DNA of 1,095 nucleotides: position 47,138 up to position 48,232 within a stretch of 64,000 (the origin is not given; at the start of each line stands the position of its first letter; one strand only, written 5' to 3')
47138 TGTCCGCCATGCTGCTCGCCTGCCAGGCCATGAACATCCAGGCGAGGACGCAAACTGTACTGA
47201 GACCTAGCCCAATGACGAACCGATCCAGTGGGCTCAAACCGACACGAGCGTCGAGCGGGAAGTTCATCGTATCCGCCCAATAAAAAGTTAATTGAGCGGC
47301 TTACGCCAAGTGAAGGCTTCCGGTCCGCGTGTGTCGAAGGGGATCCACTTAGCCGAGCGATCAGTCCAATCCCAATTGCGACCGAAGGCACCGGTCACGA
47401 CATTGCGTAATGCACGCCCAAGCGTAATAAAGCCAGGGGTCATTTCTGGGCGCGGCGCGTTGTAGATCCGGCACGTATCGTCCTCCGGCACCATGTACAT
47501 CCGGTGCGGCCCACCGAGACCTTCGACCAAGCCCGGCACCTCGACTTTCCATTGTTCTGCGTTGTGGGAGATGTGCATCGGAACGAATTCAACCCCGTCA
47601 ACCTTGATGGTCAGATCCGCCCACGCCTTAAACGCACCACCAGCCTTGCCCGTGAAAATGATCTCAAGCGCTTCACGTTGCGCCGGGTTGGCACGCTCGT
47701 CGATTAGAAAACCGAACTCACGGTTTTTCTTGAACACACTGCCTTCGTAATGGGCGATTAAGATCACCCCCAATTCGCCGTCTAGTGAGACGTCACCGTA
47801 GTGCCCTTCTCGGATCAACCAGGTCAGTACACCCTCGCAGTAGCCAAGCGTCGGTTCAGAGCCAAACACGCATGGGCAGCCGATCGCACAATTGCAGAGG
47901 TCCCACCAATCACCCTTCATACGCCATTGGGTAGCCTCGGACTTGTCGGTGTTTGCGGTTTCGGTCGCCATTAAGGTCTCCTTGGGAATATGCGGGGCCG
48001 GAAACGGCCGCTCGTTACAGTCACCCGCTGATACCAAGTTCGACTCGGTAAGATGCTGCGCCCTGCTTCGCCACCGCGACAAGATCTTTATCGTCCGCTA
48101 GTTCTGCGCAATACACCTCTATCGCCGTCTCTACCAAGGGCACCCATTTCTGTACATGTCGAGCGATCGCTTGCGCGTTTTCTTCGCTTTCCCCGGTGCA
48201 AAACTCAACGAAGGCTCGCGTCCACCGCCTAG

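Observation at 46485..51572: Four-component diiron monooxygenase cluster with non-canonical order, no reductase, and DUF1326/DUF2182 metal-binding proteins appended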

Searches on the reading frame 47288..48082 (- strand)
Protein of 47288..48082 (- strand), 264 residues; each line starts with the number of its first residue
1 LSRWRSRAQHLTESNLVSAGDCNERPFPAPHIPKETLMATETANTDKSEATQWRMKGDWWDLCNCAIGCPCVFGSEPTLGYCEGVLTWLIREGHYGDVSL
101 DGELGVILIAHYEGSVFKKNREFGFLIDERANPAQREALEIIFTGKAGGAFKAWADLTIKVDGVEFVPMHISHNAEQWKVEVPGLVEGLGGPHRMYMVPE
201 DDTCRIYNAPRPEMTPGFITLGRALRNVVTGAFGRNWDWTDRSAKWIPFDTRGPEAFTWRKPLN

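Call 3: search_protein_families(library=pfam, proteins=[window:47288-48082:-], max_evalue=0.01)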
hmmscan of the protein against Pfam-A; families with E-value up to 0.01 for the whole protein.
window:47288-48082:- (264 aa): 1 family
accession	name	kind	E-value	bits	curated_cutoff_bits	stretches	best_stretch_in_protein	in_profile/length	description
PF07040.16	DUF1326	-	6.9e-43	147.3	25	1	62-242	2-176/177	Protein of unknown function (DUF1326)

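Call 28: find_homologous_proteins(query=window:47288-47971:-, max_evalue=1e-10)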
Query window:47288-47971:- (227 aa): 274 proteins with E <= 1e-10 among 588 candidates; the best 120 are listed.
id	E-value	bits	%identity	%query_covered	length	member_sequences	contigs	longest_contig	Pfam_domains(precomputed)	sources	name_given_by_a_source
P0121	4.2e-138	477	86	100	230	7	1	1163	PF07040.17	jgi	-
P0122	1.0e-135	469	85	100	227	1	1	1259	PF07040.17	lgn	-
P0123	1.6e-126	439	82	95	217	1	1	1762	PF07040.17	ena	-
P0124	6.0e-126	437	82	95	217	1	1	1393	PF07040.17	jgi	-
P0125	4.8e-125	434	81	95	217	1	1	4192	PF07040.17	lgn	-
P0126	4.8e-124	431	81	95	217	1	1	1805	PF07040.17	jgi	jgi:hypothetical protein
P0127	1.5e-122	426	74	100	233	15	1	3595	PF07040.17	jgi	jgi:hypothetical protein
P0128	2.6e-119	416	75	98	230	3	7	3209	PF07040.17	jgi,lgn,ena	jgi:hypothetical protein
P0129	6.8e-119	414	74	97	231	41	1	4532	PF07040.17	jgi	jgi:hypothetical protein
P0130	8.4e-119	414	79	93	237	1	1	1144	PF07040.17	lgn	-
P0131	1.0e-118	414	77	97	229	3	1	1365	PF07040.17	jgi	-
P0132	4.7e-118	411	76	96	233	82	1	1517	PF07040.17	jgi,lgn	jgi:hypothetical protein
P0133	3.2e-117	409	74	99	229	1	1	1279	PF07040.17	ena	-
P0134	7.7e-117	407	74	100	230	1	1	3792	PF07040.17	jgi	jgi:hypothetical protein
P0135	2.0e-116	406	78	93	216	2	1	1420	PF07040.17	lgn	-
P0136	2.1e-116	406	74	100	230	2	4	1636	PF07040.17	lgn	-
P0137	3.4e-116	405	72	100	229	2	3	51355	PF07040.17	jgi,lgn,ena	-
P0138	6.3e-116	404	74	100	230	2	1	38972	PF07040.17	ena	-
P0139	6.7e-116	404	73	96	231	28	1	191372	PF07040.17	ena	-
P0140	7.6e-116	404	74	98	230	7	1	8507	PF07040.17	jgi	jgi:hypothetical protein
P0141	1.2e-115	403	70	99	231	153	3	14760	PF07040.17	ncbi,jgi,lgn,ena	-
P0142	2.2e-115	403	77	94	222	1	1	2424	PF07040.17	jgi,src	-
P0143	2.5e-115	402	74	96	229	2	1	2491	PF07040.17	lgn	-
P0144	4.0e-115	402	74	96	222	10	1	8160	PF07040.17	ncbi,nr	ncbi:MAG TPA: DUF1326 domain-containing protein [Pseudolabrys sp.]|nr:DUF1326 domain-containing prot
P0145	6.4e-115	401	73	100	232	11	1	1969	PF07040.17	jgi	jgi:hypothetical protein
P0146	6.6e-115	401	74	96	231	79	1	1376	PF07040.17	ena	-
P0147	1.0e-114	400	77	93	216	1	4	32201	PF07040.17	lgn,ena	-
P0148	1.0e-114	400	77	93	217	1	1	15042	PF07040.17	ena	-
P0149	1.0e-114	400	77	94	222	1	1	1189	PF07040.17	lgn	-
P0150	4.1e-114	398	69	99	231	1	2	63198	PF07040.17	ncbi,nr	ncbi:MAG: DUF1326 domain-containing protein [Alphaproteobacteria bacterium]|nr:DUF1326 domain-contai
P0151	8.5e-114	397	71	99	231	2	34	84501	PF07040.17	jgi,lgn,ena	-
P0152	9.5e-114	397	70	100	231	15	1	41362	PF07040.17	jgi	jgi:hypothetical protein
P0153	1.0e-113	397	75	94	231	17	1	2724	PF07040.17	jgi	jgi:hypothetical protein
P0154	1.1e-113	397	69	100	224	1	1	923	PF07040.17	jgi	-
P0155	1.5e-113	397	71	100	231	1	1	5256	PF07040.17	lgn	-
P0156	2.1e-113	396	71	100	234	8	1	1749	PF07040.17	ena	-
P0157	3.9e-113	395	74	95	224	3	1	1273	PF07040.17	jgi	jgi:hypothetical protein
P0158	4.5e-113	395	72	99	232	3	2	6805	PF07040.17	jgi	jgi:hypothetical protein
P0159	1.2e-112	394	72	98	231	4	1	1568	PF07040.17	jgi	jgi:hypothetical protein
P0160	1.6e-112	393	72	100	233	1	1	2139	PF07040.17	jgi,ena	-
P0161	2.3e-112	393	73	100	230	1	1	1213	PF07040.17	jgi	jgi:hypothetical protein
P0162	2.3e-112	393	67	100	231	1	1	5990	PF07040.17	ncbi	-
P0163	2.3e-112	393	70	100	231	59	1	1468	PF07040.17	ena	-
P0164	2.8e-112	392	70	100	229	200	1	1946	PF07040.17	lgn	-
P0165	3.1e-112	392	70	100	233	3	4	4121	PF07040.17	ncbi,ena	-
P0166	5.2e-112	392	72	96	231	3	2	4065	PF07040.17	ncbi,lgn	-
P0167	6.0e-112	391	74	93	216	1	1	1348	PF07040.17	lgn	-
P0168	1.5e-111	390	76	93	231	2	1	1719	PF07040.17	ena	-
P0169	1.5e-111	390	74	93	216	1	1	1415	PF07040.17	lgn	-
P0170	1.5e-111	390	71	99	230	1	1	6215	PF07040.17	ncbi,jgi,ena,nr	ncbi:MAG: DUF1326 domain-containing protein [Alphaproteobacteria bacterium]|jgi:hypothetical protein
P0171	1.7e-111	390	73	96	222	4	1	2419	PF07040.17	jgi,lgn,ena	jgi:hypothetical protein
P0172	2.7e-111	389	71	100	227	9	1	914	PF07040.17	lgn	-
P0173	3.5e-111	389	70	100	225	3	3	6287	PF07040.17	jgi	jgi:hypothetical protein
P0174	3.7e-111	389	71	99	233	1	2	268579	PF07040.17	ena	-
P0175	5.0e-111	388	68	100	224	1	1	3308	PF07040.17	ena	-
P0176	5.2e-111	388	72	99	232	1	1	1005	PF07040.17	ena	-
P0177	5.8e-111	388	69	100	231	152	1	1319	PF07040.17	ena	-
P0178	6.3e-111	388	73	93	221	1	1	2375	PF07040.17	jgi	jgi:hypothetical protein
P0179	9.7e-111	387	71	99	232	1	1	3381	PF07040.17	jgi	jgi:hypothetical protein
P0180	1.1e-110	387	70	99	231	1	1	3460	PF07040.17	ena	-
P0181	1.3e-110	387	71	100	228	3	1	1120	PF07040.17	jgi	jgi:hypothetical protein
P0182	1.8e-110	387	71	99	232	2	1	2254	PF07040.17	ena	-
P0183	2.2e-110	386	71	96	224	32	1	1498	PF07040.17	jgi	jgi:hypothetical protein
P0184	2.4e-110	386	70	95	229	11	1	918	PF07040.17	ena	-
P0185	3.2e-110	386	68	98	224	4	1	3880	PF07040.17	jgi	jgi:hypothetical protein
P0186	3.3e-110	386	72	99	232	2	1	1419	PF07040.17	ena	-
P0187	3.4e-110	386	71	95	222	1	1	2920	PF07040.17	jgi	jgi:hypothetical protein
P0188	3.7e-110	386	73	93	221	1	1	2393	PF07040.17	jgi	jgi:hypothetical protein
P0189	4.3e-110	385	70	100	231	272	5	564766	PF07040.17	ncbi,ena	ncbi:MAG: DUF1326 domain-containing protein [Hyphomicrobiaceae bacterium]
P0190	4.5e-110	385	70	96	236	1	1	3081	PF07040.17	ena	-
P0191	5.2e-110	385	69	99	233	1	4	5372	PF07040.17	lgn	-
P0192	1.0e-109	384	71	96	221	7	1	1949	PF07040.17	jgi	jgi:hypothetical protein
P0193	1.1e-109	384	73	95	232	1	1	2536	PF07040.17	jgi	jgi:hypothetical protein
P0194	1.1e-109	384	71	93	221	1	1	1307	PF07040.17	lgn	-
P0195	1.4e-109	384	71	95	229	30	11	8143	PF07040.17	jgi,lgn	jgi:hypothetical protein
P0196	1.7e-109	383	68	97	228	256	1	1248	PF07040.17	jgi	jgi:hypothetical protein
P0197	1.7e-109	383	67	100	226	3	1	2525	PF07040.17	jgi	jgi:hypothetical protein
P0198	1.8e-109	383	75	93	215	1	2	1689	PF07040.17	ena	-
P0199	3.7e-109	382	68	100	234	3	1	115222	PF07040.17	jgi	jgi:hypothetical protein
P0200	6.4e-109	381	71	98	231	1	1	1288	PF07040.17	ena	-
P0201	7.1e-109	381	71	97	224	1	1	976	PF07040.17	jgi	jgi:hypothetical protein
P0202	7.7e-109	381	68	100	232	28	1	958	PF07040.17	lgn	-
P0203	8.3e-109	381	72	95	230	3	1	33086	PF07040.17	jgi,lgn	jgi:hypothetical protein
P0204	1.1e-108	381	68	100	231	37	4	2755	PF07040.17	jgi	jgi:hypothetical protein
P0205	1.2e-108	381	71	97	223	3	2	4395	PF07040.17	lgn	-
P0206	1.2e-108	381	72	93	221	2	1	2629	PF07040.17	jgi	jgi:hypothetical protein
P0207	1.4e-108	380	68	99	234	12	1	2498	PF07040.17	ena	-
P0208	1.6e-108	380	73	94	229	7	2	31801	PF07040.17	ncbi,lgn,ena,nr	ncbi:MAG: DUF1326 domain-containing protein [Betaproteobacteria bacterium]|nr:DUF1326 domain-contain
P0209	2.4e-108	380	70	93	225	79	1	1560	PF07040.17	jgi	jgi:hypothetical protein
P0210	3.0e-108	379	70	96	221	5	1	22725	PF07040.17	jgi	jgi:hypothetical protein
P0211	8.3e-108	378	69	97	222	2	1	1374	PF07040.17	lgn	-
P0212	1.2e-107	377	68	98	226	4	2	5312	PF07040.17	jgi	jgi:hypothetical protein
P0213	1.6e-107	377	74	93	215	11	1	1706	PF07040.17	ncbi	-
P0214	1.6e-107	377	67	99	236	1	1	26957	PF07040.17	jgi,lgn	-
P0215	2.0e-107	377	72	96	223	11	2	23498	PF07040.17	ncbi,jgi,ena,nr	ncbi:MAG TPA: DUF1326 domain-containing protein [Stellaceae bacterium]|nr:DUF1326 domain-containing 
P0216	2.2e-107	376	72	94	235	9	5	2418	PF07040.17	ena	-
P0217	2.4e-107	376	74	93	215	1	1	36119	PF07040.17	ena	-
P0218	2.6e-107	376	70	96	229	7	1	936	PF07040.17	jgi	jgi:hypothetical protein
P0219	3.1e-107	376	69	100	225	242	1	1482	PF07040.17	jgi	jgi:hypothetical protein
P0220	3.4e-107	376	67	100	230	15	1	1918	PF07040.17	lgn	-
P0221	5.1e-107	375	70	96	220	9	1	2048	PF07040.17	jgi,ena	-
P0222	1.6e-106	374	69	96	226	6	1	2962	PF07040.17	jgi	jgi:hypothetical protein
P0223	1.9e-106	373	67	100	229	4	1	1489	PF07040.17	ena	-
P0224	2.0e-106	373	70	95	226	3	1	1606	PF07040.17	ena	-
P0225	2.8e-106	373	71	96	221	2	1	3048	PF07040.17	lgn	-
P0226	9.1e-106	371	69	96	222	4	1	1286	PF07040.17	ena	-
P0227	1.4e-105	371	67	98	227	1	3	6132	PF07040.17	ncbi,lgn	-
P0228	1.5e-105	370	69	95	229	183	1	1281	PF07040.17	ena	-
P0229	1.9e-105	370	70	96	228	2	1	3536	PF07040.17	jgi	jgi:hypothetical protein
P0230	1.9e-105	370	68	99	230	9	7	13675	PF07040.17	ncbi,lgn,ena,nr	ncbi:MAG: DUF1326 domain-containing protein [Alphaproteobacteria bacterium]|nr:DUF1326 domain-contai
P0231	4.0e-105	369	69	94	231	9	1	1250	PF07040.17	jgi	-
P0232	4.3e-105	369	67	99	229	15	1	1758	PF07040.17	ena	-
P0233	7.7e-105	368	66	100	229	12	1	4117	PF07040.17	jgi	jgi:hypothetical protein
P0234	1.1e-103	364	73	88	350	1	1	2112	PF13489.13,PF07040.17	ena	-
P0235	1.3e-103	364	66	99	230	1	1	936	PF07040.17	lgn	-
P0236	2.8e-103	363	66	99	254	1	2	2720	PF07040.17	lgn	-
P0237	5.7e-103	362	67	98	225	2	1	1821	PF07040.17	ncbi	-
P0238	1.5e-102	361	66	99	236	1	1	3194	PF07040.17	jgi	jgi:hypothetical protein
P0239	4.6e-102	359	67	98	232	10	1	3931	PF07040.17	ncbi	-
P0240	7.7e-102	358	67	96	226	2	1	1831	PF07040.17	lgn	-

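Call 29: find_encoding_contigs(protein=P0139, flank=7000, max_places=2)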
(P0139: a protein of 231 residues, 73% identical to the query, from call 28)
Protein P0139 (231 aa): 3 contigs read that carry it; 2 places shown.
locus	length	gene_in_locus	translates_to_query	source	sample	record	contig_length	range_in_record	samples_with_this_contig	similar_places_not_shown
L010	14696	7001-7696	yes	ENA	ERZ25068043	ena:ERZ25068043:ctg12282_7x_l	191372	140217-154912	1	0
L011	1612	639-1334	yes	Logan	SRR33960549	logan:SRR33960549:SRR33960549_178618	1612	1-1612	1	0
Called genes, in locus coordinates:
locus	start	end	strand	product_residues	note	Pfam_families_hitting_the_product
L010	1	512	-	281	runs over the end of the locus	PF13714:PEP_mutase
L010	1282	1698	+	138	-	-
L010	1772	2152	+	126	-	-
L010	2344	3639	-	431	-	PF00441:Acyl-CoA_dh_1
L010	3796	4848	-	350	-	PF01738:DLH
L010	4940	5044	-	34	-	-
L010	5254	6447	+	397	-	PF02771:Acyl-CoA_dh_N, PF02770:Acyl-CoA_dh_M, PF00441:Acyl-CoA_dh_1 (weak)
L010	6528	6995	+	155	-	-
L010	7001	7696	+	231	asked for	PF07040:DUF1326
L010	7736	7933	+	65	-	-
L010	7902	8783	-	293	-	PF01527:HTH_Tnp_1 (faint), PF13384:HTH_23, PF13518:HTH_28, PF13551:HTH_29, PF13565:HTH_32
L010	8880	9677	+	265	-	PF09948:PpoB2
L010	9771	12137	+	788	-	PF02629:CoA_binding, PF13380:CoA_binding_2, PF13607:Succ_CoA_lig, PF19045:Ligase_CoA_2 (weak), PF13549:ATP-grasp_5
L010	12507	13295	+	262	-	PF00378:ECH_1, PF16113:ECH_2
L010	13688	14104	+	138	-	-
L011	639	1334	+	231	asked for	PF07040:DUF1326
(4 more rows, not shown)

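Call 30: find_encoding_contigs(protein=P0138, flank=7000, max_places=2)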
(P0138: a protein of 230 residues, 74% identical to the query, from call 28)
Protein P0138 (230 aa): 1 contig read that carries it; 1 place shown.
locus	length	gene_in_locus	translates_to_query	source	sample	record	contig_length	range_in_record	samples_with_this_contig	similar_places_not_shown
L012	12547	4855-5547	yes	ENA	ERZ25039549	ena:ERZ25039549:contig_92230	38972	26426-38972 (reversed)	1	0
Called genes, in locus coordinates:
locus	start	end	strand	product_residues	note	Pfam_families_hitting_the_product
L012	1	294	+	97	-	?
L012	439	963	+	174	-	-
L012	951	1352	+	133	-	PF00528:BPD_transp_1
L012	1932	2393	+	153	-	PF00528:BPD_transp_1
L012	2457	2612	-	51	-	-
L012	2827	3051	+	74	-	PF00005:ABC_tran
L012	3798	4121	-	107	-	-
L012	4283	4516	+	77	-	-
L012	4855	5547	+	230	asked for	PF07040:DUF1326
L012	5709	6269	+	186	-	PF05685:Uma2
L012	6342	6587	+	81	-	PF22513:FitA-like_RHH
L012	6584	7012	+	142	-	PF01850:PIN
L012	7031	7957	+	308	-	PF01436:NHL (faint), PF08450:SGL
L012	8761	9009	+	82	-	-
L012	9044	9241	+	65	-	-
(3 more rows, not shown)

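Call 31: find_encoding_contigs(protein=P0189, flank=7000, max_places=3)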
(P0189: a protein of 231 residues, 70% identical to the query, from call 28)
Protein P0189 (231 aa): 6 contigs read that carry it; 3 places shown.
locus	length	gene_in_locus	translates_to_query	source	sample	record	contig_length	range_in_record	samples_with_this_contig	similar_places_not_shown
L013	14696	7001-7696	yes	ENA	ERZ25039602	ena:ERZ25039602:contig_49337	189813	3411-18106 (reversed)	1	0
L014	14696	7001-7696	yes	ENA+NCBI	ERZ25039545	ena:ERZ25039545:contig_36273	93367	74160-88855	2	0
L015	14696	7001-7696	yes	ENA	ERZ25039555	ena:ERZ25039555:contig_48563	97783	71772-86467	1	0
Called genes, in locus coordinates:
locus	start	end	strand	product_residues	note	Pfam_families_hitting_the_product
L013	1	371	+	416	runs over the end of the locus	PF00579:tRNA-synt_1b, PF22421:SYY_C-terminal (weak), PF01479:S4 (faint)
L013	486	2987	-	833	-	PF02775:TPP_enzyme_C (faint), PF01558:POR, PF20169:DUF6537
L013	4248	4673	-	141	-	PF09917:DUF2147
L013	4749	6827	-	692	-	PF02771:Acyl-CoA_dh_N, PF02770:Acyl-CoA_dh_M, PF00441:Acyl-CoA_dh_1, PF08028:Acyl-CoA_dh_2, PF00892:EamA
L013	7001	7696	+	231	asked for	PF07040:DUF1326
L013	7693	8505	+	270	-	PF09948:PpoB2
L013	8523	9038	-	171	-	PF03060:NMO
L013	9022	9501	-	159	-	PF00478:IMPDH (weak), PF03060:NMO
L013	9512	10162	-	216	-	PF02798:GST_N, PF13417:GST_N_3 (weak), PF13409:GST_N_2 (weak), PF00043:GST_C (weak), PF14497:GST_C_3 (faint), PF13410:GST_C_2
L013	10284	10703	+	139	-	PF12098:DUF3574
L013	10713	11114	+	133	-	PF06094:GGACT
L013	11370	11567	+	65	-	-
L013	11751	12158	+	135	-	-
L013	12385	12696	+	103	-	-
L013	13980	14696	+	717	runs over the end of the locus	PF02335:Cytochrom_C552 (faint), PF14522:Cytochrome_C7 (faint), PF07719:TPR_2 (faint), PF09699:Paired_CXXCH_1 (weak), PF13428:TPR_14 (faint), PF14559:TPR_19 (faint), PF23914:TPR_CcmH_CycH (weak), PF13432:TPR_16 (weak), +1 more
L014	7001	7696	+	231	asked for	PF07040:DUF1326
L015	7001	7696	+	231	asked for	PF07040:DUF1326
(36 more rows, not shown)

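Call 33: search_solved_structures(query=window:47288-47971:-, max_evalue=1)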
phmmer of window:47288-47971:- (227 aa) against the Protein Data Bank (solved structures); distinct sequences matched with E-value up to 1: 0.

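Call 35: search_protein_families(library=ncbifam, proteins=[window:47288-47971:-], max_evalue=0.001)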
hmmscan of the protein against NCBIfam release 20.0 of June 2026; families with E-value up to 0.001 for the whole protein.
window:47288-47971:- (227 aa): 0 families

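Call 42: find_encoding_contigs(protein=P0125, flank=5000, max_places=3)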
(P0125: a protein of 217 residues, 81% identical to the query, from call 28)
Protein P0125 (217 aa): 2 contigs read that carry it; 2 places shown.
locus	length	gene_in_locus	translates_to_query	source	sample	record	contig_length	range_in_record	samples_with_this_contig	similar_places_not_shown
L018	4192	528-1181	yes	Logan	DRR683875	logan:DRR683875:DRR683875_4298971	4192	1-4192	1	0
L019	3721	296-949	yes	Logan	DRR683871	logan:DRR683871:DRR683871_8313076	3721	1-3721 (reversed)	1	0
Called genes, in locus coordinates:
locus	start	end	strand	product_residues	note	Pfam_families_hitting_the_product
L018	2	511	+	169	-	?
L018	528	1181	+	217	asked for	PF07040:DUF1326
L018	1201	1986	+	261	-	PF09948:PpoB2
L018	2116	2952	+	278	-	PF05721:PhyH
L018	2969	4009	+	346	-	PF00296:Bac_luciferase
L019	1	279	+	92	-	?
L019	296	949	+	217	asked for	PF07040:DUF1326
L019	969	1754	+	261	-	PF09948:PpoB2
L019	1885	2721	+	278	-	PF05721:PhyH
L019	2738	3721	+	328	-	?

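Call 45: find_related_loci(query=A1, collection=metagenome_contigs, flank=7000)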
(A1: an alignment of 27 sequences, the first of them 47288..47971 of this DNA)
Query A1 (227 aa) in metagenome_contigs; peptide patterns used: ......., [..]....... (x = any residue, [..] = any of these).
325 stretches matched a pattern; 182 encode a relative of the query (tblastn E <= 1e-3); the best 80 are kept; 80 distinct loci.
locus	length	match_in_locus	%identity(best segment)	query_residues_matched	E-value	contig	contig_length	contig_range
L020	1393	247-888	82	11-225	7e-134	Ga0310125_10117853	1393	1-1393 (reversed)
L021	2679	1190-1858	77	2-227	4e-127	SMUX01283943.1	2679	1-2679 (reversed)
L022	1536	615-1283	77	2-227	3e-131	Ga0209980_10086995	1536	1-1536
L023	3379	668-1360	75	1-227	6e-122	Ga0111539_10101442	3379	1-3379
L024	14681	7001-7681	72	1-227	2e-117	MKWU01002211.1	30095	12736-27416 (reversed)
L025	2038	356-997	78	13-226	2e-123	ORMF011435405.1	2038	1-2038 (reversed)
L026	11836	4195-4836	78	13-226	1e-116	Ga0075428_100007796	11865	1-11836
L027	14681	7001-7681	72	1-227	1e-115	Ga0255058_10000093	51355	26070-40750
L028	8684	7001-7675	70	3-227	7e-115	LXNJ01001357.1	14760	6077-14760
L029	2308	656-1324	74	3-226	1e-120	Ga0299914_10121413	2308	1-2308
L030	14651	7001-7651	74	11-227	1e-114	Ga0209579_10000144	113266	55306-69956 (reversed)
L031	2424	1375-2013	77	15-227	1e-119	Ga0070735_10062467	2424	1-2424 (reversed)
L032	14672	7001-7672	71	3-226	3e-113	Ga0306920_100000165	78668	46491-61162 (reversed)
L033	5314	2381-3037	73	10-227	2e-113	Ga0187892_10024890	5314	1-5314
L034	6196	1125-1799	71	2-226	6e-113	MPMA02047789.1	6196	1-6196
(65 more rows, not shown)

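Call 49: search_protein_families(library=pfam, alignment_id=A2, max_evalue=0.0001)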
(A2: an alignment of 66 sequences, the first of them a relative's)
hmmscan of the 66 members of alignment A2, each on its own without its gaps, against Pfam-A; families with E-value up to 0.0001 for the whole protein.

A. member 1, L030:4882-6954:+ (690 aa): 1 family
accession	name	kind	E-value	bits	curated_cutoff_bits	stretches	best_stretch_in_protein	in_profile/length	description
PF01432.26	Peptidase_M3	-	3.8e-114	383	27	1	236-681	4-456/457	Peptidase family M3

B. families by the number of members that match (of 66 scanned): 49 families (the first 25 are shown)
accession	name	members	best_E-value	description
PF01432.26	Peptidase_M3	17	3.1e-118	Peptidase family M3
PF01019.26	G_glu_transpept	6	1.8e-128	Gamma-glutamyltranspeptidase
PF00441.29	Acyl-CoA_dh_1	2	1.5e-48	Acyl-CoA dehydrogenase, C-terminal domain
PF02771.21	Acyl-CoA_dh_N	2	4.7e-31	Acyl-CoA dehydrogenase, N-terminal domain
PF02770.24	Acyl-CoA_dh_M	2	6.1e-27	Acyl-CoA dehydrogenase, middle domain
PF08028.16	Acyl-CoA_dh_2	2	7.1e-22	Acyl-CoA dehydrogenase, C-terminal domain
PF13575.12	DUF4135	1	6.9e-95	Domain of unknown function (DUF4135)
PF00365.25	PFK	1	3.4e-69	Phosphofructokinase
PF13549.11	ATP-grasp_5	1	2.6e-65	ATP-grasp domain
PF01226.23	Form_Nir_trans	1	8.4e-62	Formate/nitrite transporter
PF03401.19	TctC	1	1.5e-52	Tripartite tricarboxylate transporter family receptor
PF05147.19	LANC_like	1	4.2e-51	Lanthionine synthetase C-like protein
PF06983.19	3-dmu-9_3-mt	1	6e-49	3-demethylubiquinone-9 3-methyltransferase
PF04392.18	ABC_sub_bind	1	2.6e-46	ABC transporter substrate binding protein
PF01042.26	Ribonuc_L-PSP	1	3.9e-43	Endoribonuclease L-PSP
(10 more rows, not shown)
